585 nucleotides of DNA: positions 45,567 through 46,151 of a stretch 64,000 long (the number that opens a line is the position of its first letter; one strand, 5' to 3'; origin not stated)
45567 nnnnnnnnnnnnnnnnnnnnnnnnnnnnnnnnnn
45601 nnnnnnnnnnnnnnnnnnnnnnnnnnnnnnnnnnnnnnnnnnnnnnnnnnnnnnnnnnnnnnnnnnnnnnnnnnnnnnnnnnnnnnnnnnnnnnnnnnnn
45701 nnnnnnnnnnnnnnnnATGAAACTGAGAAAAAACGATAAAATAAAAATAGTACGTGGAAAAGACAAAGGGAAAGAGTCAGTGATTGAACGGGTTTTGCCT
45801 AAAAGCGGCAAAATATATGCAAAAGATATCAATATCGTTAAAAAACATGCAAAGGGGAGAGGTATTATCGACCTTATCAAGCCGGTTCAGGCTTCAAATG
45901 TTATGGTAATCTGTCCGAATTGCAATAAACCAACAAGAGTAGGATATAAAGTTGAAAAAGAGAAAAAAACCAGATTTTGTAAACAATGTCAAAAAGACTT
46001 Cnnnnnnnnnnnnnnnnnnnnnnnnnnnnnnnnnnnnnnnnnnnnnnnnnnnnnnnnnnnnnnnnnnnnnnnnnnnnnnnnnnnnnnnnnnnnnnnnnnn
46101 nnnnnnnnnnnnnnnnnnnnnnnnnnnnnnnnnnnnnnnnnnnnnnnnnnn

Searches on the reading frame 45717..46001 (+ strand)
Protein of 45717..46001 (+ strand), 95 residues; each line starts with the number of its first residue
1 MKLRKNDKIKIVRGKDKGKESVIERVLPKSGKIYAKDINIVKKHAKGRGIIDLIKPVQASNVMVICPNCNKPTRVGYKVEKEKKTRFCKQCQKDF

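Call 44: search_protein_families(library=pfam, proteins=[window:45717-46001:+], max_evalue=1)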
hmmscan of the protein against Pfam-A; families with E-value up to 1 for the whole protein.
window:45717-46001:+ (95 aa): 11 families
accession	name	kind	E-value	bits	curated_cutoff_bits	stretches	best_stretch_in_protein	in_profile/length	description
PF17136.10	ribosomal_L24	-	6e-18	65.4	27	1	38-93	1-63/65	Ribosomal proteins 50S L24/mitochondrial 39S L24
PF00467.35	KOW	-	0.0021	18.3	22.3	1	5-33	1-29/32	KOW motif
PF06827.20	zf-FPG_IleRS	-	0.027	14.7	21.3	0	82-93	18-29/30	Zinc finger found in FPG and IleRS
PF13248.11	Zn_ribbon_3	-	0.027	14.4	27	0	63-72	2-11/26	zinc-ribbon domain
PF11023.14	DUF2614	-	0.042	14.5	21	1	57-80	61-84/111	Zinc-ribbon containing domain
PF22191.2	IBR_1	-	0.075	13.4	27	1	64-95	4-31/47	IBR domain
PF14777.11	BBIP10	-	0.083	12.9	26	1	19-39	5-24/64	Cilia BBSome complex subunit 10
PF14369.11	Zn_ribbon_19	-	0.091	13.4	30.8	0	57-71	17-29/35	zinc-ribbon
PF03144.31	GTP_EFTU_D2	-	0.11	13.4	30.3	1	2-28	12-40/73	Elongation factor Tu domain 2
PF12773.13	DZR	-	0.37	11.4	27.3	0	66-94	1-21/45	Double zinc ribbon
PF02591.20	Zn_ribbon_9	-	0.56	10.8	29.1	1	57-70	17-30/33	C4-type zinc ribbon domain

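Call 69: search_protein_families(library=ncbifam, proteins=[window:45717-46001:+], max_evalue=0.01)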
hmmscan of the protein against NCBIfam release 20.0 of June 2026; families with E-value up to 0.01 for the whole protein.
window:45717-46001:+ (95 aa): 4 families
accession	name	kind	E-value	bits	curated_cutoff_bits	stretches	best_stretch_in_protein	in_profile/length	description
TIGR01079.1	rplX_bact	equivalog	1.3e-23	83.4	53.7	1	1-93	2-102/104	50S ribosomal protein L24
TIGR01080.1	rplX_A_E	equivalog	1.1e-07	32.2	47.65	1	1-74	40-108/116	50S ribosomal protein L24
NF038384.1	zinc_YnfU_fam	subfamily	0.0055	16.3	36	0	53-95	6-48/52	YnfU family zinc-binding protein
NF002796.0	PRK02935.1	equivalog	0.0065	16.3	108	1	57-90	64-94/118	hypothetical protein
